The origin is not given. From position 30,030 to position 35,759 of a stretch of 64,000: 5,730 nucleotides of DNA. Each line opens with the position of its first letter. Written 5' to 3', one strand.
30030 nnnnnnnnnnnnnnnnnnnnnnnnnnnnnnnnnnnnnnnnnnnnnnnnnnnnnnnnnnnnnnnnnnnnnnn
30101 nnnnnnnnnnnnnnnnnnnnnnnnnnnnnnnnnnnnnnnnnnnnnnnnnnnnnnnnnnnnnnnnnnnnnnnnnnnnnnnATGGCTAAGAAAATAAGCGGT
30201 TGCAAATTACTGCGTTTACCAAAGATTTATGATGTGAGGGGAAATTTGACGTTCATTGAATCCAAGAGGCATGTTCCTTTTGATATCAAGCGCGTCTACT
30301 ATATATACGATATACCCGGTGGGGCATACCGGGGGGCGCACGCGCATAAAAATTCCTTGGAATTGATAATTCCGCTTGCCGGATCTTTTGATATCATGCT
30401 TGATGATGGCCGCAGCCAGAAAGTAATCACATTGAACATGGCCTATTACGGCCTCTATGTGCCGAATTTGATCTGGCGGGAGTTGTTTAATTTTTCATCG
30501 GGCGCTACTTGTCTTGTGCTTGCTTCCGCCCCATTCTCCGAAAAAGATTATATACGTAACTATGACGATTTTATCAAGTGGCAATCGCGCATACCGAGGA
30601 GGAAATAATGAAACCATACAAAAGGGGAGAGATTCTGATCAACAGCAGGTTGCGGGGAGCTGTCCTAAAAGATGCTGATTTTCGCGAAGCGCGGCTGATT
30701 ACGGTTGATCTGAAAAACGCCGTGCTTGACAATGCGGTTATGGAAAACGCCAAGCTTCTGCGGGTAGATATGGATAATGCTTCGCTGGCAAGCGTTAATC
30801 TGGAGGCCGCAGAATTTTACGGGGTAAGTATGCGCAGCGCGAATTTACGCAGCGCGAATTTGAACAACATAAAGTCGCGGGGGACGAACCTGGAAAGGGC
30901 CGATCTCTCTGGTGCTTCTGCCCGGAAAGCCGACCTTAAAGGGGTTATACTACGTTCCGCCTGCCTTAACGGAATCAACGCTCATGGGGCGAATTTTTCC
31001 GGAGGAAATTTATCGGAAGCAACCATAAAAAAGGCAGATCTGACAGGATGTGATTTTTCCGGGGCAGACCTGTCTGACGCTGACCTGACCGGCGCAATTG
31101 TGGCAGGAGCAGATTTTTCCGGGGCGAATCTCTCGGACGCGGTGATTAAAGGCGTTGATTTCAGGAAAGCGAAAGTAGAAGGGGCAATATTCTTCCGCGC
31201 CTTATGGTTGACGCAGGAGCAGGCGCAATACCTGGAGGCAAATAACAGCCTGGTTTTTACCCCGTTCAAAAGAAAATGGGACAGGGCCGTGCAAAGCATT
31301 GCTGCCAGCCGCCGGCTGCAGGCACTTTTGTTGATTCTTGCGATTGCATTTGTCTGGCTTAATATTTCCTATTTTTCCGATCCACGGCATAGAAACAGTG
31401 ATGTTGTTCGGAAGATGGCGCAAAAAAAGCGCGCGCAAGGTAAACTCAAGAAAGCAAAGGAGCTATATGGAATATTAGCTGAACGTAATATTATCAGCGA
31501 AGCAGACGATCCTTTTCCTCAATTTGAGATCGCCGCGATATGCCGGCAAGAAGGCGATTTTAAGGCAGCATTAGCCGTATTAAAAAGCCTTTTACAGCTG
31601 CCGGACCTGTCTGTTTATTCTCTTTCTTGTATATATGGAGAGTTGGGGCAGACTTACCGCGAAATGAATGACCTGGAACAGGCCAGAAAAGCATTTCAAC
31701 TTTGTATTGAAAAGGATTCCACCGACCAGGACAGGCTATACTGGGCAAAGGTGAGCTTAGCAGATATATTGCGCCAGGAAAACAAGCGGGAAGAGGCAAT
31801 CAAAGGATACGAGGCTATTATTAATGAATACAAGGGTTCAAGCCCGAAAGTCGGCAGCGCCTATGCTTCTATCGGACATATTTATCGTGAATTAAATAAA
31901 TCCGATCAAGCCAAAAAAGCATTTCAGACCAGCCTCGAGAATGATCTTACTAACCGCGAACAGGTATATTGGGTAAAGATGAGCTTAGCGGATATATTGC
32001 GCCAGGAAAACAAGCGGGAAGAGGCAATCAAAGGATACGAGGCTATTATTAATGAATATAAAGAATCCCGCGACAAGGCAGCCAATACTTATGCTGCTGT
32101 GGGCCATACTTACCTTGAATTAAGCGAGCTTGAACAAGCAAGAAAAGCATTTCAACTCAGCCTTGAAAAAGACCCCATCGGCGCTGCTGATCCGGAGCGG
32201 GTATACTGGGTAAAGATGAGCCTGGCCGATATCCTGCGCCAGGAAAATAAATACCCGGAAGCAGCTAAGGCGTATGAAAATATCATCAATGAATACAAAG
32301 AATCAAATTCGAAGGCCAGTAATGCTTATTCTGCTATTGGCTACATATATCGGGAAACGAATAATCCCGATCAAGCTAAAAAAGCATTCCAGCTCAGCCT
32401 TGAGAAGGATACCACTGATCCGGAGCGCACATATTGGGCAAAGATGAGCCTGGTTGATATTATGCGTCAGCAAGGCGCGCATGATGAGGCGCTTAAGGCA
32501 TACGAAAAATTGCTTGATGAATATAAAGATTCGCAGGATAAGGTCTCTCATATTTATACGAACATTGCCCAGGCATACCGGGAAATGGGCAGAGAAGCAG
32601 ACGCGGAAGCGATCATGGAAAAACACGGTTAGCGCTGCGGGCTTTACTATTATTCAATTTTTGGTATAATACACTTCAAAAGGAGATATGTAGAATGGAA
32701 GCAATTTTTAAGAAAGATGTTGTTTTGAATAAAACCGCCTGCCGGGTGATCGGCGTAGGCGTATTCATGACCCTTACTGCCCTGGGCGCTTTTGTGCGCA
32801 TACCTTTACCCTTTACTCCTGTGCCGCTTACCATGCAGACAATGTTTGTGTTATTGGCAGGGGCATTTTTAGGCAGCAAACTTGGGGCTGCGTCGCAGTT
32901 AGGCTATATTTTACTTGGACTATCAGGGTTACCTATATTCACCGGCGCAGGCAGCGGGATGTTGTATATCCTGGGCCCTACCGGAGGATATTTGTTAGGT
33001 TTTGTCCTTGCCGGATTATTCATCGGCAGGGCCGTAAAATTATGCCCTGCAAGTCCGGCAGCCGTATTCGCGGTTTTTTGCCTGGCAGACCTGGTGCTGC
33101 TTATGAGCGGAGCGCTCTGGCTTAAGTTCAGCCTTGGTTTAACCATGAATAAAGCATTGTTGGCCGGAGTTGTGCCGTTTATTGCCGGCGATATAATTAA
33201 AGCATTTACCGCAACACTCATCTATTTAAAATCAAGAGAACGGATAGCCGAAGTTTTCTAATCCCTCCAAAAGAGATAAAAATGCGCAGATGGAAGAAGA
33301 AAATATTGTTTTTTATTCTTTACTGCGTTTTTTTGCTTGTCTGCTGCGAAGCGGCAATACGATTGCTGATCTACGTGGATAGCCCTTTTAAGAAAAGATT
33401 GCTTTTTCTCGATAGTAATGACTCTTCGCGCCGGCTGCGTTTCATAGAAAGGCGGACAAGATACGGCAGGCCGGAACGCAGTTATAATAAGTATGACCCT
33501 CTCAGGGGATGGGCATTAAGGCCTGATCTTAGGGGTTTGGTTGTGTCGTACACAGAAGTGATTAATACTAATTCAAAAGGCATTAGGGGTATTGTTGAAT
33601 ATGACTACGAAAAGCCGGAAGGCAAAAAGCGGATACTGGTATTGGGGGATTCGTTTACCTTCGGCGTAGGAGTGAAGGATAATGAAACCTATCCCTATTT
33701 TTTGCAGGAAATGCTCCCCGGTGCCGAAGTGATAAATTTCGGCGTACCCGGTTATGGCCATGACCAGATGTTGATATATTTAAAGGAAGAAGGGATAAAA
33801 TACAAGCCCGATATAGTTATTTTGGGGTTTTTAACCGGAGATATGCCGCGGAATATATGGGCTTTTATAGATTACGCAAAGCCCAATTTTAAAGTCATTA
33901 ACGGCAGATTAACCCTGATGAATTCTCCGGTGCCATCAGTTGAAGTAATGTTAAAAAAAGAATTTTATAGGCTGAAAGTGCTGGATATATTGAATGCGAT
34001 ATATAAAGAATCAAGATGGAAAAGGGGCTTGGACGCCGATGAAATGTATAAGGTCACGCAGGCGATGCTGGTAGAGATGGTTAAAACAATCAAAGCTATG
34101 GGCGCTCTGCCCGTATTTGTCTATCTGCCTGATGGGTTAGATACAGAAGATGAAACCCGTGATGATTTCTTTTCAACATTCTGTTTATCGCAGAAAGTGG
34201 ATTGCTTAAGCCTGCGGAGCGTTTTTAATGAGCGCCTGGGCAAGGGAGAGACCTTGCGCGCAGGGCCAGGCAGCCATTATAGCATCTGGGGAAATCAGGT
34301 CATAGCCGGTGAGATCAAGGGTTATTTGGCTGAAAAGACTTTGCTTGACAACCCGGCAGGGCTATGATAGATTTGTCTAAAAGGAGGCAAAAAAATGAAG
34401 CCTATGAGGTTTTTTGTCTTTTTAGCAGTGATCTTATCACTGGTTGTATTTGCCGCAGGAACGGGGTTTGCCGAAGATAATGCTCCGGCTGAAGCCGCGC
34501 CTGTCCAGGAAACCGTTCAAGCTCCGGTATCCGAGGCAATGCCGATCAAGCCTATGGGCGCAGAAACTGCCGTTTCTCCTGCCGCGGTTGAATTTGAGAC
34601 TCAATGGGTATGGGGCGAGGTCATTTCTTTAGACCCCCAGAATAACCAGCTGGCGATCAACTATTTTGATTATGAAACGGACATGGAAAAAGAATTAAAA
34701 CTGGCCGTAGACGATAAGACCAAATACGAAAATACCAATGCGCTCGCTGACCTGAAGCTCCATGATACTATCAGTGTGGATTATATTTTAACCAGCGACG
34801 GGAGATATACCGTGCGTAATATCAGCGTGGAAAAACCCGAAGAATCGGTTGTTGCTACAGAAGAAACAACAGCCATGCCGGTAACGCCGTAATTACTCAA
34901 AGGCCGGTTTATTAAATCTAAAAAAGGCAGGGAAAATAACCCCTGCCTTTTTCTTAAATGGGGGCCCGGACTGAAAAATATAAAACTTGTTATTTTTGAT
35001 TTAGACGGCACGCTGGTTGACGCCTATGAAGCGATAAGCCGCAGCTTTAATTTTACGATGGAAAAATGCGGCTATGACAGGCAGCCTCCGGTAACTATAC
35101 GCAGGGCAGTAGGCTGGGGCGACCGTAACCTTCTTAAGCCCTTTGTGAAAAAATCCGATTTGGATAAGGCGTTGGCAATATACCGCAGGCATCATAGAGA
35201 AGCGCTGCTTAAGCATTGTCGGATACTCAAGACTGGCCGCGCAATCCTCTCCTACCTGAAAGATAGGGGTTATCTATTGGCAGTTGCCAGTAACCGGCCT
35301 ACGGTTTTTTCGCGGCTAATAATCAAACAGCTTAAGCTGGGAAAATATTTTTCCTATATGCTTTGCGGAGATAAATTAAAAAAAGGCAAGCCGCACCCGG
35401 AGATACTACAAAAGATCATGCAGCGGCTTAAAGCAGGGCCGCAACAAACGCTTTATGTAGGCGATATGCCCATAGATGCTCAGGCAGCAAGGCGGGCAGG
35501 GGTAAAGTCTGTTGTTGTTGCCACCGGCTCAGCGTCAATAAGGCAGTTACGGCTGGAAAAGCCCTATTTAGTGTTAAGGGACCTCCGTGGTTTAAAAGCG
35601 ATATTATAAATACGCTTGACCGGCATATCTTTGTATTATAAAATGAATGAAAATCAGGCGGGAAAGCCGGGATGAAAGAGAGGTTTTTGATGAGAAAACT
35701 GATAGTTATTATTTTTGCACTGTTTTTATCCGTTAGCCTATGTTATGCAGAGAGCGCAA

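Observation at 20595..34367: Envelope glycan/lipid modification island centred on two ArnT/PMT-like GT-C transferases and an ArnC-like GT2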

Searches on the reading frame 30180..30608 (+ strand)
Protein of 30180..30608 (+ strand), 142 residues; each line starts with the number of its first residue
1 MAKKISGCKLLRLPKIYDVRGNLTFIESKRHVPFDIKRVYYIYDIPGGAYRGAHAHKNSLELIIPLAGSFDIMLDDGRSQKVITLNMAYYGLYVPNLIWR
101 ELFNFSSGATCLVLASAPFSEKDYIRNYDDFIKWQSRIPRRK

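Call 4: search_protein_families(library=pfam, proteins=[window:30180-30608:+], max_evalue=0.01)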
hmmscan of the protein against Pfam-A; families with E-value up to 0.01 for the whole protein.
window:30180-30608:+ (142 aa): 1 family
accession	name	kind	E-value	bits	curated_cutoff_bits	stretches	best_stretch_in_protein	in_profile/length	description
PF05523.17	FdtA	-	1.2e-51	174.4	23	1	7-134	2-129/131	WxcM-like, C-terminal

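Call 7: search_protein_families(library=ncbifam, proteins=[window:30180-30608:+], max_evalue=0.001)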
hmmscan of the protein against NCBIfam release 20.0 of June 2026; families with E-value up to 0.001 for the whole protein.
window:30180-30608:+ (142 aa): 1 family
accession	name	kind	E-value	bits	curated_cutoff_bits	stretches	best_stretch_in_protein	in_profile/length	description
TIGR04366.1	cupin_WbuC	subfamily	0.00045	20.1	42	1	48-122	44-122/132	WbuC family cupin fold metalloprotein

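Call 15: search_solved_structures(query=window:30180-30608:+, max_evalue=0.001, show_alignments=2)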
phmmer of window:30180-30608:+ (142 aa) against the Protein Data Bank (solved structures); distinct sequences matched with E-value up to 0.001: 12.
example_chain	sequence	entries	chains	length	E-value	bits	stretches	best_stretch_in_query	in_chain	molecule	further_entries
5tpu_A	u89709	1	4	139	2.9e-36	127.9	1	5-133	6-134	Putative uncharacterized protein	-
7n67_A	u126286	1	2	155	8.7e-33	116.6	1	9-134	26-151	FdtA domain-containing protein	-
2pa7_A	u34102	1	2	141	1.5e-32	115.8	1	9-139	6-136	DTDP-6-deoxy-3,4-keto-hexulose isomerase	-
2pak_A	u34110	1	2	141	1.5e-31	112.6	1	9-139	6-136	DTDP-6-deoxy-3,4-keto-hexulose isomerase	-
2pae_A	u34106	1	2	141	1.5e-31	112.6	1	9-139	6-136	DTDP-6-deoxy-3,4-keto-hexulose isomerase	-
2pam_A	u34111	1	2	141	1.4e-30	109.4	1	9-139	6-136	DTDP-6-deoxy-3,4-keto-hexulose isomerase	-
4zu7_A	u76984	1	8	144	4.7e-30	107.7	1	9-133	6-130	QdtA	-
4o9e_A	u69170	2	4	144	9.4e-30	106.7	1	9-133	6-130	QdtA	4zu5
4o9g_A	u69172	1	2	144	9.1e-29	103.5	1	9-133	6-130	QdtA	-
5tpv_A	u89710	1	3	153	3.6e-25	91.9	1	26-138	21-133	WlaRA, TDP-fucose-3,4-ketoisomerase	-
4zu4_A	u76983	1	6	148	2.4e-23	85.9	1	3-133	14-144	WxcM-like protein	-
4mzu_A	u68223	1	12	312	9.8e-23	84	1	3-135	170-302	WxcM-like protein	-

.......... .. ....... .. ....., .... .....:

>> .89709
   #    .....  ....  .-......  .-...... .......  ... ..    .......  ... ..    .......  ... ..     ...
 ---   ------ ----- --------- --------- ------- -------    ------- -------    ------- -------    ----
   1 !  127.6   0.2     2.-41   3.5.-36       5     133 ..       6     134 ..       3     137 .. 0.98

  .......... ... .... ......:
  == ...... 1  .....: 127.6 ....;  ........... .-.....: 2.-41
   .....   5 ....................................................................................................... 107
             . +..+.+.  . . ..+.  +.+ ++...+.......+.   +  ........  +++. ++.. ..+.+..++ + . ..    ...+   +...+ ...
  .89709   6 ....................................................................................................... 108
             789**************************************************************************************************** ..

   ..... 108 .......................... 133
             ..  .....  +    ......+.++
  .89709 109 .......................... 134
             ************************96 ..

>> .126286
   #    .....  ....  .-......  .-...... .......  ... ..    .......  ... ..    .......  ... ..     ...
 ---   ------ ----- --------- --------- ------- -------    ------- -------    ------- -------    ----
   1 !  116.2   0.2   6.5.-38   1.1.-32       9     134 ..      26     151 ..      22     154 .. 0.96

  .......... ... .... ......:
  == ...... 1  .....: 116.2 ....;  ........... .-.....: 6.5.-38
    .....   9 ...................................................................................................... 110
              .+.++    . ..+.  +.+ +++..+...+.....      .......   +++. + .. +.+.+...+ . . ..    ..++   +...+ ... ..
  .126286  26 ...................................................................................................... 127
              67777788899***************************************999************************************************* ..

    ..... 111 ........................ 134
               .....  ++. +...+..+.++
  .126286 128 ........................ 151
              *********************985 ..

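Call 93: search_protein_families(library=padloc, proteins=[window:30180-30608:+], max_evalue=0.001)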
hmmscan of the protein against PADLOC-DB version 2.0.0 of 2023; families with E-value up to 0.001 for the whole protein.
window:30180-30608:+ (142 aa): 0 families

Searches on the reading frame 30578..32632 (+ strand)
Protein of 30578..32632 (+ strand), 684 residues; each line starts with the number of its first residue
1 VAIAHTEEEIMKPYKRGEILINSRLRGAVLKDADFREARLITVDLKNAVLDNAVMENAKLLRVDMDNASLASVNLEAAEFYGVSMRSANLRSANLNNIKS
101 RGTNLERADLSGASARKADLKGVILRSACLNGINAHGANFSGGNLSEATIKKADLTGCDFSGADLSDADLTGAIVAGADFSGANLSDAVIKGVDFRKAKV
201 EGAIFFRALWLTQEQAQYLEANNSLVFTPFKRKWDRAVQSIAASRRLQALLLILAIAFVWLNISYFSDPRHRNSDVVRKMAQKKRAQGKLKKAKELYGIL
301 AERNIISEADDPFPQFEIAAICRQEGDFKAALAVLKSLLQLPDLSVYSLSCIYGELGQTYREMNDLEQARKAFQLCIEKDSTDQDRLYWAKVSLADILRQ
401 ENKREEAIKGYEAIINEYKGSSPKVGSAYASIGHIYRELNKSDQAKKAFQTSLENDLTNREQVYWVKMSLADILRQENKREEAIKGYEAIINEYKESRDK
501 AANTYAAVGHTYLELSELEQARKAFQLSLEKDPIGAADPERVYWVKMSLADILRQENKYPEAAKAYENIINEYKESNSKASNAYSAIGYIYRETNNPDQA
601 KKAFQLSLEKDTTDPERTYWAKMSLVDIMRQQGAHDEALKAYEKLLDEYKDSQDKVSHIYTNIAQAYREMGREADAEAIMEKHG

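Call 5: search_protein_families(library=pfam, proteins=[window:30578-32632:+], max_evalue=0.01)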
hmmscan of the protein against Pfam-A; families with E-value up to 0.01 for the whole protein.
window:30578-32632:+ (684 aa): 27 families (the best 25 are shown)
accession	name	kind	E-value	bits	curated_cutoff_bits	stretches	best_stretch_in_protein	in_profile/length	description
PF00805.28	Pentapeptide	-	6.2e-39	131.6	20.2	5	163-199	1-37/40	Pentapeptide repeats (8 copies)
PF13424.12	TPR_12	-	6.2e-32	110.1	30.1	5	623-682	7-70/77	Tetratricopeptide repeat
PF07719.23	TPR_2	-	6.3e-29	98.1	27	2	353-382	4-33/34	Tetratricopeptide repeat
PF13181.12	TPR_8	-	3e-26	89.7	25.7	3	427-456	2-31/34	Tetratricopeptide repeat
PF00515.34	TPR_1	-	9.3e-25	85.8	27.8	3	352-382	3-33/34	Tetratricopeptide repeat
PF13174.12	TPR_6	-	1.1e-21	76.3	26.3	0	628-652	9-33/33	Tetratricopeptide repeat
PF13176.12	TPR_7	-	1.4e-21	75.1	27.9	0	625-655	5-35/36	Tetratricopeptide repeat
PF13428.12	TPR_14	-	6.9e-21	73.1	23.5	0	621-652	3-34/44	Tetratricopeptide repeat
PF17874.7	TPR_MalT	-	3e-20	73.2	45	2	502-652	40-194/336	MalT-like TPR region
PF13599.13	Pentapeptide_4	-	1.8e-18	66.8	38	3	138-205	11-78/78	Pentapeptide repeat region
PF14559.12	TPR_19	-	1.1e-17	64.5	25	3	631-681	3-49/68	Tetratricopeptide repeat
PF13576.12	Pentapeptide_3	-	1.1e-17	64.4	27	1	137-172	3-40/48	Pentapeptide repeats (9 copies)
PF13432.12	TPR_16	-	2e-15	57.4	32.7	2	587-651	3-63/65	Tetratricopeptide repeat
PF09976.15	TPR_21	-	2.6e-09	37.5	25.5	1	359-469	85-187/193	Tetratricopeptide repeat-like domain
PF13374.12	TPR_10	-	6.5e-09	36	27.5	0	659-682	4-27/42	Tetratricopeptide repeat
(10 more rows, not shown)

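Call 93: search_protein_families(library=padloc, proteins=[window:30578-32632:+], max_evalue=0.001)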
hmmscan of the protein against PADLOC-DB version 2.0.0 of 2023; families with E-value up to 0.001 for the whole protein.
window:30578-32632:+ (684 aa): 1 family
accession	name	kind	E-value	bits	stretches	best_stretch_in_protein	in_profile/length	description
PDLC01101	PrimPol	-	0.00028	17.7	0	564-662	16-107/490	adaptation polymerase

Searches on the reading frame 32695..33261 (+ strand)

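Call 5: search_protein_families(library=pfam, proteins=[window:32695-33261:+], max_evalue=0.01)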
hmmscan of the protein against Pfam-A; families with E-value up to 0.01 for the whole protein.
window:32695-33261:+ (188 aa): 1 family
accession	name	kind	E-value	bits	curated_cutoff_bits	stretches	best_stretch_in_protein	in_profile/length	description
PF02632.19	BioY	-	1.6e-37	129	25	1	40-180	1-138/140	BioY family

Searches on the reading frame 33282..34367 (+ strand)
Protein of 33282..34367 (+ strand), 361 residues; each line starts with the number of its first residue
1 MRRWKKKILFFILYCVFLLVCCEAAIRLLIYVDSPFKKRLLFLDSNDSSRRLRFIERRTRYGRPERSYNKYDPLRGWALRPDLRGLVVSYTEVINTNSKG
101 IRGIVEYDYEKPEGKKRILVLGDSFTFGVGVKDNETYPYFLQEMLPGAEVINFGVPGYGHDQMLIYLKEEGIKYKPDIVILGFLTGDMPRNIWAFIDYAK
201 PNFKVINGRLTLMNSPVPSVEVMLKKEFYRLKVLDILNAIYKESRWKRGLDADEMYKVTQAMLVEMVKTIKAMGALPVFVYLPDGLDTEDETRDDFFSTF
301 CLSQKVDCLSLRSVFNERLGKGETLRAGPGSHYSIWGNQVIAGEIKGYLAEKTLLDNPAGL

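Call 5: search_protein_families(library=pfam, proteins=[window:33282-34367:+], max_evalue=0.01)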
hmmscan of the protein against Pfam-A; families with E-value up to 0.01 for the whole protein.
window:33282-34367:+ (361 aa): 1 family
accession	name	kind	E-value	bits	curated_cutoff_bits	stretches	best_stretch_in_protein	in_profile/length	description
PF13472.12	Lipase_GDSL_2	-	1.5e-08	35.8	32.9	1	120-321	1-159/178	GDSL-like Lipase/Acylhydrolase family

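Call 7: search_protein_families(library=ncbifam, proteins=[window:33282-34367:+], max_evalue=0.001)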
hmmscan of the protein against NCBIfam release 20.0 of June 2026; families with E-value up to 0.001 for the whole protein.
window:33282-34367:+ (361 aa): 2 families
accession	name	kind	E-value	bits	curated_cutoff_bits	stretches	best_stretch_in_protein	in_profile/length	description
NF047475.1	GDSL_LA_2490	hypoth_equivalog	2e-07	30.6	325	1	60-170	27-140/431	LA_2490 family SGNH/GDSL-type esterase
NF047474.1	GDSL_LA_2486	hypoth_equivalog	1.2e-06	27.9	300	1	94-162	66-135/326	LA_2486 family SGNH/GDSL-type esterase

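Call 61: search_solved_structures(query=window:33282-34367:+, max_evalue=0.1)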
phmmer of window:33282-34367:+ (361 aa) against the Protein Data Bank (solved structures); distinct sequences matched with E-value up to 0.1: 2.
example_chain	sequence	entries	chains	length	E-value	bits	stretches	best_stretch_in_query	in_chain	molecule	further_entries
8a2n_B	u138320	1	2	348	0.017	17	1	91-165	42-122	CgnD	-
9otv_A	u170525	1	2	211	0.042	15.8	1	117-157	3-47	Lysophospholipase L1-like esterase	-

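Call 93: search_protein_families(library=padloc, proteins=[window:33282-34367:+], max_evalue=0.001)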
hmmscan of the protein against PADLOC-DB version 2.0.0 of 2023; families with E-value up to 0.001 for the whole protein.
window:33282-34367:+ (361 aa): 0 families

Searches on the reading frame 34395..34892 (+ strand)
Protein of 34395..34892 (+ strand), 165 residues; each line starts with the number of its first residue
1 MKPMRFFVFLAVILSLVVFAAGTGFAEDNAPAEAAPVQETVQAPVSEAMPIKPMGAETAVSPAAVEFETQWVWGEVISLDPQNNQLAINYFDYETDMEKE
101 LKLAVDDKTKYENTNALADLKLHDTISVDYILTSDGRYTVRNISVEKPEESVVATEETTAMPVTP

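Call 5: search_protein_families(library=pfam, proteins=[window:34395-34892:+], max_evalue=0.01)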
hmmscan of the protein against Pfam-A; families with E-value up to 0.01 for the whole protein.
window:34395-34892:+ (165 aa): 1 family
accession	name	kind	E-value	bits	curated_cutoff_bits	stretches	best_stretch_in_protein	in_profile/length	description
PF18914.6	DUF5666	-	0.00017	22.2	27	1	102-139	18-55/60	Domain of unknown function (DUF5666)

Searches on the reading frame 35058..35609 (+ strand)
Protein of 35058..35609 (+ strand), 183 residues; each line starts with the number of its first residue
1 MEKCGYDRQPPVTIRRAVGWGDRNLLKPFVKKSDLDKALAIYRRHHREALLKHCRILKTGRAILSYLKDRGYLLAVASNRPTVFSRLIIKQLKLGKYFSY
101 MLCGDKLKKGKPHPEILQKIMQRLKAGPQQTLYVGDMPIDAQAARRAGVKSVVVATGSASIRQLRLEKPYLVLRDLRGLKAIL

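Call 5: search_protein_families(library=pfam, proteins=[window:35058-35609:+], max_evalue=0.01)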
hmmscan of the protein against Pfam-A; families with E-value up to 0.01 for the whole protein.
window:35058-35609:+ (183 aa): 4 families
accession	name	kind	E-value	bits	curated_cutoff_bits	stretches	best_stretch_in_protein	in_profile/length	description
PF13419.12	HAD_2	-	1.2e-29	104.1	23.8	1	2-154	25-178/178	Haloacid dehalogenase-like hydrolase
PF00702.32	Hydrolase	-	7.1e-20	72.6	26.4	1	17-148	53-191/191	haloacid dehalogenase-like hydrolase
PF13242.12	Hydrolase_like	-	4.4e-13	49.4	22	1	110-178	3-74/75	HAD-hyrolase-like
PF08282.18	Hydrolase_3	-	7.3e-05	23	20.9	0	56-98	16-58/255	haloacid dehalogenase-like hydrolase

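Call 91: search_protein_families(library=ncbifam, proteins=[window:35058-35609:+], max_evalue=0.00001)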
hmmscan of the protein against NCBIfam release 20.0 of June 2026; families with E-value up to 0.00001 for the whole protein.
window:35058-35609:+ (183 aa): 29 families (the best 25 are shown)
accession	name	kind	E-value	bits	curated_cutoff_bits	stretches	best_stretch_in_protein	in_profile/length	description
NF009695.0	PRK13222.1-2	equivalog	1.5e-27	96.5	225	1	26-182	65-221/226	phosphoglycolate phosphatase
TIGR01449.2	PGP_bact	equivalog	4.3e-25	88.5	180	1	36-169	66-199/213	phosphoglycolate phosphatase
NF009698.0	PRK13223.1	equivalog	7.7e-23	81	466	1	12-179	62-225/272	phosphoglycolate phosphatase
NF009694.0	PRK13222.1-1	equivalog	4.3e-21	75.4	415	1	42-179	98-235/252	phosphoglycolate phosphatase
NF009697.0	PRK13222.1-4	equivalog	1.6e-19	70.2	327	1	13-179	57-218/232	phosphoglycolate phosphatase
NF009804.0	PRK13288.1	equivalog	1.8e-18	66.8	218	1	31-182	58-209/215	pyrophosphatase PpaX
TIGR01454.1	AHBA_synth_RP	hypoth_equivalog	1.7e-16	60.5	246.65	1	50-177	70-197/205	AHBA synthesis associated protein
TIGR02253.1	CTE7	subfamily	1.5e-15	57.6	169.75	1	51-161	90-201/221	TIGR02253 family HAD-type hydrolase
NF009700.0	PRK13226.1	equivalog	3.4e-15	56.4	342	1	44-157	84-197/229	phosphoglycolate phosphatase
TIGR02009.1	PGMB-YQAB-SF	subfamily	1.9e-14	54.3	153.35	1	39-154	71-186/186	beta-phosphoglucomutase family hydrolase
NF009696.0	PRK13222.1-3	equivalog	5.5e-14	52.4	359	1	13-157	41-189/223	N-acetylmuramic acid 6-phosphate phosphatase MupP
TIGR02252.1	DREG-2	subfamily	1.6e-12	47.7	155.2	1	41-152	94-202/203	HAD hydrolase, REG-2-like, family IA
NF046057.1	bifunc_MtlD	equivalog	2.7e-12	45.9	800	1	62-154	99-191/683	bifunctional mannitol-1-phosphate dehydrogenase/phosphatase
TIGR01990.1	bPGM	equivalog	7.5e-12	45.6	189.4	1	51-154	85-186/187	beta-phosphoglucomutase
TIGR01422.2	phosphonatase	equivalog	8.7e-12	44.9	220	1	30-160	73-205/251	phosphonoacetaldehyde hydrolase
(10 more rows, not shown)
